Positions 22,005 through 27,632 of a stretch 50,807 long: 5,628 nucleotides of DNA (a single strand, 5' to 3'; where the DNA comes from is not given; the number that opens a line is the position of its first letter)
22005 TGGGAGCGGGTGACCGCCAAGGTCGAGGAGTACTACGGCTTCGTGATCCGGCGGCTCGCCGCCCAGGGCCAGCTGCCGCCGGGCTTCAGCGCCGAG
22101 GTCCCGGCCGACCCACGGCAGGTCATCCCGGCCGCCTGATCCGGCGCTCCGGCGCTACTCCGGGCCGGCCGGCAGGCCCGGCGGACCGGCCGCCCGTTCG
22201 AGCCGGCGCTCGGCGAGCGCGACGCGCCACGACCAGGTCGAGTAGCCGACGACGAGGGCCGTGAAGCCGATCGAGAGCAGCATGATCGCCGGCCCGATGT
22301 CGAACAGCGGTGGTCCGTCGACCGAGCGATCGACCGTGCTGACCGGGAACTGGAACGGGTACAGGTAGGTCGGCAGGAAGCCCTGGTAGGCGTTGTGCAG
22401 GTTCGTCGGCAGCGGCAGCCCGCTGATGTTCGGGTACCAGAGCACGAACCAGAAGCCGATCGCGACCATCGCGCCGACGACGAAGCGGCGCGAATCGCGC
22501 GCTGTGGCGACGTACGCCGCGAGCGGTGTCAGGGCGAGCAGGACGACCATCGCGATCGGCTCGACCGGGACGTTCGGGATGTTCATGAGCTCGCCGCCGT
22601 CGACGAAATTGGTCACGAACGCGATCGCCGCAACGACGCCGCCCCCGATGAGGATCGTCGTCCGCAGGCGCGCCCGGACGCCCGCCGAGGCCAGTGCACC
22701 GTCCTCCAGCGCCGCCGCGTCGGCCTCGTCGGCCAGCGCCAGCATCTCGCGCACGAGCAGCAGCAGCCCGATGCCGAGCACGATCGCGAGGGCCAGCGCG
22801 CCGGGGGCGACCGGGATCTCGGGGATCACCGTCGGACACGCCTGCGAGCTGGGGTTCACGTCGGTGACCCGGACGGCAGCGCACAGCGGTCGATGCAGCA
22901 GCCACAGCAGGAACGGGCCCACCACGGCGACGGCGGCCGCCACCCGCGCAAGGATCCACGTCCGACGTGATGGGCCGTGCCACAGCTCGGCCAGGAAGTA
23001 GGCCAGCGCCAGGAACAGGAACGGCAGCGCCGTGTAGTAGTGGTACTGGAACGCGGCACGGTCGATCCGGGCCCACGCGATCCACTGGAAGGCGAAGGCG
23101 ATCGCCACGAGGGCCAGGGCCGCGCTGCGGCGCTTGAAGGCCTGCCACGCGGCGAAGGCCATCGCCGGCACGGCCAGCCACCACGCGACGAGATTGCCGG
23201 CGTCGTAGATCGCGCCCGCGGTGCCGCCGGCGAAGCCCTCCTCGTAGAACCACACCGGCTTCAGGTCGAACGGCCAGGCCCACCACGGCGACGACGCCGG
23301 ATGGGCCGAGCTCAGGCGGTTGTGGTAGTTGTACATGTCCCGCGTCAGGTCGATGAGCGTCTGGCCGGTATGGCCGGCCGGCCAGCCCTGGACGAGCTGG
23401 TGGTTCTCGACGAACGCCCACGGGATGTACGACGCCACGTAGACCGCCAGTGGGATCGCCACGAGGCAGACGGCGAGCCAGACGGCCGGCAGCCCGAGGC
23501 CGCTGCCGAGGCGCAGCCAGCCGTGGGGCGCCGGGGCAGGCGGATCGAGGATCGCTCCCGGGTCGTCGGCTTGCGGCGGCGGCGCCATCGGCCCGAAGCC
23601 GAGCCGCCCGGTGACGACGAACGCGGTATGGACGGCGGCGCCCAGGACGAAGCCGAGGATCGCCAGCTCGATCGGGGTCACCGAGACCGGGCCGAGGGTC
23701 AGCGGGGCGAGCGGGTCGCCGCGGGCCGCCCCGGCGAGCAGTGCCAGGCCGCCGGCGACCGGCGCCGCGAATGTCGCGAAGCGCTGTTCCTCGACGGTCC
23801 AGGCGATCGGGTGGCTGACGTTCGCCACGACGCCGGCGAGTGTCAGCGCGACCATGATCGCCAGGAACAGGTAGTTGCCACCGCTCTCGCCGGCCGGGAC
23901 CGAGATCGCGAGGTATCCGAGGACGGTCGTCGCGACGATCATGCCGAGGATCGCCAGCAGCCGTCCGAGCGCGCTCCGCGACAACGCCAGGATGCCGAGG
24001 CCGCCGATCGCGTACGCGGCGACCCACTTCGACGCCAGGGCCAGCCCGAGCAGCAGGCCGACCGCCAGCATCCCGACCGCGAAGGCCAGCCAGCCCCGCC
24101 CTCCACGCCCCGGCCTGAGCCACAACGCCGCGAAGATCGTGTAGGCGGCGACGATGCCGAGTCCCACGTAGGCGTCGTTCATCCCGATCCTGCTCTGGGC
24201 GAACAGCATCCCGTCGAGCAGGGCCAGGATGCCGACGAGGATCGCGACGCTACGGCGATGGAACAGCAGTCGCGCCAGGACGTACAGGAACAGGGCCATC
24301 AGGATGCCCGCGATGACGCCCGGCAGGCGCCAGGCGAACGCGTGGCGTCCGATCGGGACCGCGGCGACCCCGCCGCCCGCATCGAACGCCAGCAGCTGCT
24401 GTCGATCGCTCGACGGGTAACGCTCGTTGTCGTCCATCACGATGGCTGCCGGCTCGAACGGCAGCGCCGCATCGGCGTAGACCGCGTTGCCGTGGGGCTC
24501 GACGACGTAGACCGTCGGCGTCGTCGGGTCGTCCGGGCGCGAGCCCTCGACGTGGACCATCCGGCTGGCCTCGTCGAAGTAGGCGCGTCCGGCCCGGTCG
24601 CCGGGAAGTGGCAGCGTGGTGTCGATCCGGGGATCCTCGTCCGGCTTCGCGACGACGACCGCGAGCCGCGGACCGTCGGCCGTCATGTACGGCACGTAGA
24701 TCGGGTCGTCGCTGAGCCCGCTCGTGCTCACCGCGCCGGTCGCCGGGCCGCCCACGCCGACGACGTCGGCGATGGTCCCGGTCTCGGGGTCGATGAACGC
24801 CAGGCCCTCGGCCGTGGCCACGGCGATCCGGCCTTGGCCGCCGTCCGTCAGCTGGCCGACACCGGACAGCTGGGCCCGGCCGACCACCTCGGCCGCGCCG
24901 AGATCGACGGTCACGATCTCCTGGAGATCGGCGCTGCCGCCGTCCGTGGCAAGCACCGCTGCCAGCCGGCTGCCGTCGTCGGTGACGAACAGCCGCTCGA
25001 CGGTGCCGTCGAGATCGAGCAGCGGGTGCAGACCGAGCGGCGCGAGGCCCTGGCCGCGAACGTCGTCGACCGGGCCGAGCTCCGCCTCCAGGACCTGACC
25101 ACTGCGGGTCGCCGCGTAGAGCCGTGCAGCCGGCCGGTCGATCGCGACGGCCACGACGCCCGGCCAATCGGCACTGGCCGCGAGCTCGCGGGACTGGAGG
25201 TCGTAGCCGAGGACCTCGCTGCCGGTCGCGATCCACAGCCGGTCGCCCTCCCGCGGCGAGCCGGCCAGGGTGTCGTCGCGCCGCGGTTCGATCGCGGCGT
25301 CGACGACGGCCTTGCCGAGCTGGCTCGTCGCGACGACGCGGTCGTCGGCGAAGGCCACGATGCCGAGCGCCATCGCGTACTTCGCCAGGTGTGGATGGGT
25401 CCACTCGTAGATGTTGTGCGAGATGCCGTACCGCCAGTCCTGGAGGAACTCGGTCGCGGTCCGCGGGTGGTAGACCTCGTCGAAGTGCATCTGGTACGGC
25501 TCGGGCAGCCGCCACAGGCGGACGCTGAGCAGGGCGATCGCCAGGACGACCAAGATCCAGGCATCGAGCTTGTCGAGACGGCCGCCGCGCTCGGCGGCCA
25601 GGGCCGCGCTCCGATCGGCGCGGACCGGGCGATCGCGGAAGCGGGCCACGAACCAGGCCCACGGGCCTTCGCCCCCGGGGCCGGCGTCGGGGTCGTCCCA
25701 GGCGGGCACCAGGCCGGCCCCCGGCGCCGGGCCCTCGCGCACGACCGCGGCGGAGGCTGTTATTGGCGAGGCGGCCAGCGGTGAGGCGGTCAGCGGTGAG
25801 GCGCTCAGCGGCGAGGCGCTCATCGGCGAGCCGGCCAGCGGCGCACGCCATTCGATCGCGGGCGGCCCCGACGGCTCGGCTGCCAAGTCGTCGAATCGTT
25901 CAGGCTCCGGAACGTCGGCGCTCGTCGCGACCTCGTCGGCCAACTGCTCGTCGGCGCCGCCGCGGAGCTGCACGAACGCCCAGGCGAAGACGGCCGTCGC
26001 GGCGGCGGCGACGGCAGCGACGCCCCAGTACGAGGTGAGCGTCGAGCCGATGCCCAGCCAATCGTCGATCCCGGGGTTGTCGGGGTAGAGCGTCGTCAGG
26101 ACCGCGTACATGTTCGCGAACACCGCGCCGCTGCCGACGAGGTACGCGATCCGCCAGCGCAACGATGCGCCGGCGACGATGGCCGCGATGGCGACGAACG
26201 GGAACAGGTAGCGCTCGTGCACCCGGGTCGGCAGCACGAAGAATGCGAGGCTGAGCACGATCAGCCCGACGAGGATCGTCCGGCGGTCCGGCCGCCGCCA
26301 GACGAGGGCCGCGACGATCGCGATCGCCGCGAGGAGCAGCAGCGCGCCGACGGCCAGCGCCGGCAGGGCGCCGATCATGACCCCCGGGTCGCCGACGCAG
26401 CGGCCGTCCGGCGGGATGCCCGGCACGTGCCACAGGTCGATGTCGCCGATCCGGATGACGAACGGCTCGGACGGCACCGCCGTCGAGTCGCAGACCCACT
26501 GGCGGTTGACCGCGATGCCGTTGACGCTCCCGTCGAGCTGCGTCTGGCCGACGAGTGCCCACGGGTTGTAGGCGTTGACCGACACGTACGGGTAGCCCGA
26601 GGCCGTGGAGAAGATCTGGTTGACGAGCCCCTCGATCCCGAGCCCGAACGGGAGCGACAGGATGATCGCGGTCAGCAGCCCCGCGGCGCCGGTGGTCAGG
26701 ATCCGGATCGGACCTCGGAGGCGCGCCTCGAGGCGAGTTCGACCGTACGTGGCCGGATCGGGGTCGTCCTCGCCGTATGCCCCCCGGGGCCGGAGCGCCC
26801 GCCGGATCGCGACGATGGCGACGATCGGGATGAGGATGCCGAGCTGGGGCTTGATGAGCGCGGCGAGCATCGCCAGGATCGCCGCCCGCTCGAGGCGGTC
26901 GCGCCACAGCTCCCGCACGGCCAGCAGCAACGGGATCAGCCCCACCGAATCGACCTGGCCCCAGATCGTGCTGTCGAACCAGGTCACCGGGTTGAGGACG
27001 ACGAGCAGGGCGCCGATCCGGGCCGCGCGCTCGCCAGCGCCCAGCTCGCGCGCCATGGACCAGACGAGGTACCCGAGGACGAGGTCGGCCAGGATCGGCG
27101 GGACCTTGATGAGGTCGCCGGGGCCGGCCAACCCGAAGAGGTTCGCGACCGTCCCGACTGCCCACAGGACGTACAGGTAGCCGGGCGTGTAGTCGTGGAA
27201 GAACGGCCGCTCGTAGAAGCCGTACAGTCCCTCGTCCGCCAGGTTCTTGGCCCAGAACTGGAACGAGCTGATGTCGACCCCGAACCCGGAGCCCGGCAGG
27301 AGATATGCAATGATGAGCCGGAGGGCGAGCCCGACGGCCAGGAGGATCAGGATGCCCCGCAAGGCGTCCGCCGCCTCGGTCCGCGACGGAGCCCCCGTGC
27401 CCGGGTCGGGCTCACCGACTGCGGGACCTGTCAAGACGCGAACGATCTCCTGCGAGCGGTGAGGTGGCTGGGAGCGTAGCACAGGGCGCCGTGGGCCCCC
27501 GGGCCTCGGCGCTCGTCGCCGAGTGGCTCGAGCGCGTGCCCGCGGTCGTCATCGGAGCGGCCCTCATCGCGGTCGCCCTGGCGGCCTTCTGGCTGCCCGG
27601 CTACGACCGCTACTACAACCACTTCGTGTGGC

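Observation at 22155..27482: A 1775-aa single ORF that fuses two different GT-C glycosyltransferase modules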

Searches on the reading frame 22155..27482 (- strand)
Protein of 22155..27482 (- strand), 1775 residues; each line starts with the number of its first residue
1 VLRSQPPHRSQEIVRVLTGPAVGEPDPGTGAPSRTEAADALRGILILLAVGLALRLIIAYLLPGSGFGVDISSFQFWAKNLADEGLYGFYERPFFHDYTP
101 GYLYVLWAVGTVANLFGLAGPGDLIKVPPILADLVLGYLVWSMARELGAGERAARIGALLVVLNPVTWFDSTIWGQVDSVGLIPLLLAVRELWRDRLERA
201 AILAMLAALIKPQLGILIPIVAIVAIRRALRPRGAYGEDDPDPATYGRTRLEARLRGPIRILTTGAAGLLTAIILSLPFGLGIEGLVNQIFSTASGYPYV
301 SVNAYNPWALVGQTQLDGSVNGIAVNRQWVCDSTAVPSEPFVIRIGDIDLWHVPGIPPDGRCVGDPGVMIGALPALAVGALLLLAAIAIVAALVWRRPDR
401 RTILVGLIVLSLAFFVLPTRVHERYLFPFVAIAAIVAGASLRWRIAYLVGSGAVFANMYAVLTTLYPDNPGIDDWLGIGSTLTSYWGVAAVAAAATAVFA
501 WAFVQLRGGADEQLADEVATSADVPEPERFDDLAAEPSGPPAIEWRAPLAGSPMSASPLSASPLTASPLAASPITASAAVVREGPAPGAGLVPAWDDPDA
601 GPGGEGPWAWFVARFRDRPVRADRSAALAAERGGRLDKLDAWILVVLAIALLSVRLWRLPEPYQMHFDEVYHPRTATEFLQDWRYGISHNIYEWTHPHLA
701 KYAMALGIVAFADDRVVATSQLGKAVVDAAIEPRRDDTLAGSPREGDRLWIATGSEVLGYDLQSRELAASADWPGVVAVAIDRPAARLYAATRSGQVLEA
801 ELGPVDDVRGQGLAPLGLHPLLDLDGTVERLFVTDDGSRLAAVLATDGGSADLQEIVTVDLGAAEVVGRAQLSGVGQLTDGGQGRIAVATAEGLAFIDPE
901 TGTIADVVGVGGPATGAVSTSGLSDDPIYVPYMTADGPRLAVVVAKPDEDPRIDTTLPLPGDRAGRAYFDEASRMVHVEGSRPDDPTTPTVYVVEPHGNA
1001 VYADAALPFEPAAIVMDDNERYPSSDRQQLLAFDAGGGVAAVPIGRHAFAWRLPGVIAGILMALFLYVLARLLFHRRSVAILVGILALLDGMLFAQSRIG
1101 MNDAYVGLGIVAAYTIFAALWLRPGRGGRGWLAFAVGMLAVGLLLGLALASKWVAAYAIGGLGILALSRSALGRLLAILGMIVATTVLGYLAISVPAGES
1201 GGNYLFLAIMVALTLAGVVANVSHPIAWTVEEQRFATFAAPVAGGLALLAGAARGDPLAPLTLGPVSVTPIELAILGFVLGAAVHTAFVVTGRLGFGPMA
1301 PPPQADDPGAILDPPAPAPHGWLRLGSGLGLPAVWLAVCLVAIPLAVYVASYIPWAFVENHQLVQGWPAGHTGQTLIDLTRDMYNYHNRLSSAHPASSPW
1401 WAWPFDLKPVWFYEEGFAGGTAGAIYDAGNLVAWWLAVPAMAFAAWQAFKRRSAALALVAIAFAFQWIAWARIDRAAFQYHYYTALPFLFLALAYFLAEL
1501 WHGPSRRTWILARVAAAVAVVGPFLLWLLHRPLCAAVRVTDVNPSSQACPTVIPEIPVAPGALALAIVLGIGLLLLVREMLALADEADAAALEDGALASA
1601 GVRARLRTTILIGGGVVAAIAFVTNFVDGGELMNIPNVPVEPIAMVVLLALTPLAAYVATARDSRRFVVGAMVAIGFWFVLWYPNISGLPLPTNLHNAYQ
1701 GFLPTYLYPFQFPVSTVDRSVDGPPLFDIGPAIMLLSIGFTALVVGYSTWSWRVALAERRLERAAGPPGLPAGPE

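Call 4: search_protein_families(library=pfam, proteins=[window:22155-27482:-], max_evalue=1)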
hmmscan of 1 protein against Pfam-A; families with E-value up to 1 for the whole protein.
window:22155-27482:- (1775 aa): 3 families
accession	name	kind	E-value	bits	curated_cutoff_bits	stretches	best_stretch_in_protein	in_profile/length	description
PF16192.10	PMT_4TMC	-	4.3e-13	49.6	32.4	1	1375-1538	4-187/202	C-terminal four TMM region of protein-O-mannosyltransferase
PF02366.24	PMT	-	2.1e-09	37.8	22.7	1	1046-1168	80-198/245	Dolichyl-phosphate-mannose-protein mannosyltransferase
PF13231.12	PMT_2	-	0.002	18.8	26.1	2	1045-1187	18-153/160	Dolichyl-phosphate-mannose-protein mannosyltransferase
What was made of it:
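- On GT39 / PMT: 37.8 bits against a cutoff of 22.7, ORF residues 1046-1168 (call 4). 49.6 bits against a cutoff of 32.4, ORF residues 1375-1538 (call 4).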

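Call 5: search_protein_families(library=ncbifam, proteins=[window:22155-27482:-], max_evalue=1)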
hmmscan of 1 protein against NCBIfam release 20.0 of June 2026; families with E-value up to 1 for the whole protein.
window:22155-27482:- (1775 aa): 2 families
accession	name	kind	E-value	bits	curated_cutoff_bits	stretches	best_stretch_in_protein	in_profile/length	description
NF058602.1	PrMnsylTfPmt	equivalog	2.2e-10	40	800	2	1376-1517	331-483/530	protein O-mannosyltransferase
NF009581.0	PRK13024.1-1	equivalog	0.55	8.2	1058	1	1050-1093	278-321/752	protein translocase subunit SecDF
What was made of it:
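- On Actinobacterial protein O-mannosyltransferase Pmt (NCBIfam NF058602 equivalog): 40 bits, a partial match (call 5).
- The module scores 40 bits against the NCBIfam actinobacterial Pmt equivalog, whose cutoff is 800 (call 5).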

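Call 10: find_homologous_proteins(query=window:22155-27482:-, max_evalue=0.00001)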
Query window:22155-27482:- (1775 aa): 1272 proteins with E <= 0.00001 among 8000 candidates; the best 120 are listed.
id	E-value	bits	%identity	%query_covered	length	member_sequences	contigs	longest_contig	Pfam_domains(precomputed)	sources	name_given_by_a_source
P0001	0.0e+0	3898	100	99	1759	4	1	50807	PF02366.25,PF16192.11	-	-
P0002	0.0e+0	3097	79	99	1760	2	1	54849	PF02366.25,PF16192.11,PF13231.13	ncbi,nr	ncbi:MAG: phospholipid carrier-dependent glycosyltransferase [Chloroflexi bacterium]|nr:phospholipid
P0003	0.0e+0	2770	72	99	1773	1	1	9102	PF02366.25,PF16192.11,PF13231.13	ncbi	-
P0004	0.0e+0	2440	65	99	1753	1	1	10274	PF02366.25,PF16192.11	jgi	jgi:Gpi18-like mannosyltransferase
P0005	0.0e+0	2351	63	99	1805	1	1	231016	PF02366.25,PF16192.11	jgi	jgi:hypothetical protein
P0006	0.0e+0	2341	61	99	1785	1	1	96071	PF02366.25,PF16192.11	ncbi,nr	ncbi:MAG: phospholipid carrier-dependent glycosyltransferase [Chloroflexi bacterium]|nr:phospholipid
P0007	0.0e+0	2334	62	99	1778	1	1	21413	PF02366.25,PF16192.11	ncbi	ncbi:MAG: phospholipid carrier-dependent glycosyltransferase [Candidatus Limnocylindrales bacterium]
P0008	0.0e+0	2312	62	98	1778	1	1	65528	PF02366.25,PF16192.11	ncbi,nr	ncbi:MAG TPA: phospholipid carrier-dependent glycosyltransferase [Candidatus Limnocylindria bacteriu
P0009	0.0e+0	2312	60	99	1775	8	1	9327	PF02366.25,PF16192.11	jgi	jgi:Gpi18-like mannosyltransferase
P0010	0.0e+0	2311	62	99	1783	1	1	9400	PF02366.25,PF16192.11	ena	-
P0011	0.0e+0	2308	61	99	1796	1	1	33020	PF02366.25,PF16192.11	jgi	jgi:C-terminal four TMM region of protein-O-mannosyltransferase/Dolichyl-phosphate-mannose-protein m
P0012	0.0e+0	2301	60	99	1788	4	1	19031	PF02366.25,PF16192.11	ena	-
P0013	0.0e+0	2297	61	99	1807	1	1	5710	PF02366.25,PF16192.11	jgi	jgi:hypothetical protein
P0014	0.0e+0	2297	63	97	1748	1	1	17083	PF02366.25,PF16192.11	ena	-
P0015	0.0e+0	2295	61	99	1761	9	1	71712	PF02366.25,PF16192.11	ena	-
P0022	0.0e+0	2285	61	99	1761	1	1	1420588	PF02366.25,PF16192.11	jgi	jgi:hypothetical protein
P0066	0.0e+0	2185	60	98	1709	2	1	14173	PF09594.17,PF02366.25,PF16192.11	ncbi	-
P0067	0.0e+0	2184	60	98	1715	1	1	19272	PF09594.17,PF02366.25,PF16192.11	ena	-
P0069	0.0e+0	2180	61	98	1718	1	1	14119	PF09594.17,PF02366.25,PF16192.11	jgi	jgi:Gpi18-like mannosyltransferase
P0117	0.0e+0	1989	56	98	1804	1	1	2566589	PF02366.25,PF16192.11,PF13231.13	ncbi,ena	-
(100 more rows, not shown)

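Call 25: find_encoding_contigs(protein=P0022, flank=10000, max_places=2)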
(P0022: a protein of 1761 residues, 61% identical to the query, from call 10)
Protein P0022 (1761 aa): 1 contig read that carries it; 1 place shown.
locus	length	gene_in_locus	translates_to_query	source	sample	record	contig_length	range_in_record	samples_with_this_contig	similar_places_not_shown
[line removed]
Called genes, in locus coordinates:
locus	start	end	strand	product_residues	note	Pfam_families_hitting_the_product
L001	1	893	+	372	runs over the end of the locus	PF00712:DNA_pol3_beta, PF02767:DNA_pol3_beta_2, PF02768:DNA_pol3_beta_3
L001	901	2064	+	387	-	PF02463:SMC_N, PF13476:AAA_23 (weak), PF13304:AAA_21 (faint)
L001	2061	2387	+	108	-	PF05258:DciA (weak)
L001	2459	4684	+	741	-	-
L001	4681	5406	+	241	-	PF01694:Rhomboid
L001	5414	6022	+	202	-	PF02577:BFN_dom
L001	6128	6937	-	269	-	PF00535:Glycos_transf_2, PF13641:Glyco_tranf_2_3 (weak)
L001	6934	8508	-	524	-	PF11028:TMEM260_N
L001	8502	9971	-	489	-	-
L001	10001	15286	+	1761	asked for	PF02366:PMT, PF16192:PMT_4TMC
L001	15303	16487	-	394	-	PF13439:Glyco_transf_4, PF13579:Glyco_trans_4_4, PF20706:GT4-conflict, PF00534:Glycos_transf_1, PF13692:Glyco_trans_1_4, PF13524:Glyco_trans_1_2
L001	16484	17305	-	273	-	PF13263:PHP_C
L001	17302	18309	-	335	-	PF03279:Lip_A_acyltrans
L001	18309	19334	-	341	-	PF03279:Lip_A_acyltrans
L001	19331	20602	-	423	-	PF01658:Inos-1-P_synth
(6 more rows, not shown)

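Call 26: find_encoding_contigs(protein=P0117, flank=10000, max_places=2)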
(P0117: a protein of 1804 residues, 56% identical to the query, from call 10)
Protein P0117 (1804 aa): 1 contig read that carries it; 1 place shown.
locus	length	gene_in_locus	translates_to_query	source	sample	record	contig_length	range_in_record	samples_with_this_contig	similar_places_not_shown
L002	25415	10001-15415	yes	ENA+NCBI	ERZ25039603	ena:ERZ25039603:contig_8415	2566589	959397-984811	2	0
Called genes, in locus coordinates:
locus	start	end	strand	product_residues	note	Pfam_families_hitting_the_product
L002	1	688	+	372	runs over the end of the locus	PF00712:DNA_pol3_beta, PF02767:DNA_pol3_beta_2, PF02768:DNA_pol3_beta_3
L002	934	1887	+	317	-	PF02463:SMC_N (weak)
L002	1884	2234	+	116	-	PF05258:DciA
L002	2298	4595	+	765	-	-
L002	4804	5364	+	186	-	PF01694:Rhomboid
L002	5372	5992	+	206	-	PF02577:BFN_dom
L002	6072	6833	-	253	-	PF13641:Glyco_tranf_2_3, PF00535:Glycos_transf_2, PF10111:Glyco_tranf_2_2 (weak)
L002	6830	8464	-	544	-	PF11028:TMEM260_N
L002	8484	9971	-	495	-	-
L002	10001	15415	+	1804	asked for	PF02366:PMT, PF13231:PMT_2 (weak), PF16192:PMT_4TMC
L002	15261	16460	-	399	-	PF13439:Glyco_transf_4, PF13579:Glyco_trans_4_4, PF20706:GT4-conflict, PF00534:Glycos_transf_1, PF13692:Glyco_trans_1_4, PF13524:Glyco_trans_1_2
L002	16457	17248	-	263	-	PF13263:PHP_C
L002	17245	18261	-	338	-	PF03279:Lip_A_acyltrans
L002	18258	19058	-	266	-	PF03279:Lip_A_acyltrans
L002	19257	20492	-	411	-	PF01658:Inos-1-P_synth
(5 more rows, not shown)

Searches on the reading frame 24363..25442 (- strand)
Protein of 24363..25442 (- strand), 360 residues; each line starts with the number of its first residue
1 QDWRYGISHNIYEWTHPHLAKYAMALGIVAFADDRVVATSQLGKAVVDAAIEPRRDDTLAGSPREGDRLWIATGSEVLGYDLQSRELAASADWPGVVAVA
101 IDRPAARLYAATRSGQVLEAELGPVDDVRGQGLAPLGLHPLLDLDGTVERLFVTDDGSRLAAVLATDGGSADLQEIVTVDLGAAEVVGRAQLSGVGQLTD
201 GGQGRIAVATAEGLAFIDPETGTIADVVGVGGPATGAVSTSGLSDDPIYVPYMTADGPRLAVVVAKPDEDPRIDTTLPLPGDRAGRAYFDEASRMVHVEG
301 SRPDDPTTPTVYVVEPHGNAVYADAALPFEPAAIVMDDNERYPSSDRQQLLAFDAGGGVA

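Call 7: search_protein_families(library=pfam, proteins=[window:24363-25442:-], max_evalue=10)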
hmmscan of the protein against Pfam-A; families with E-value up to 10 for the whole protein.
window:24363-25442:- (360 aa): 2 families
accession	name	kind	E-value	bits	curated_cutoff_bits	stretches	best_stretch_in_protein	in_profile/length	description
PF10983.13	DUF2793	-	0.081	13.3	27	0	201-227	46-72/87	Protein of unknown function (DUF2793)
PF14409.11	Herpeto_peptide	-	0.089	13.2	22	1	213-241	15-43/49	Ribosomally synthesized peptide in Herpetosiphon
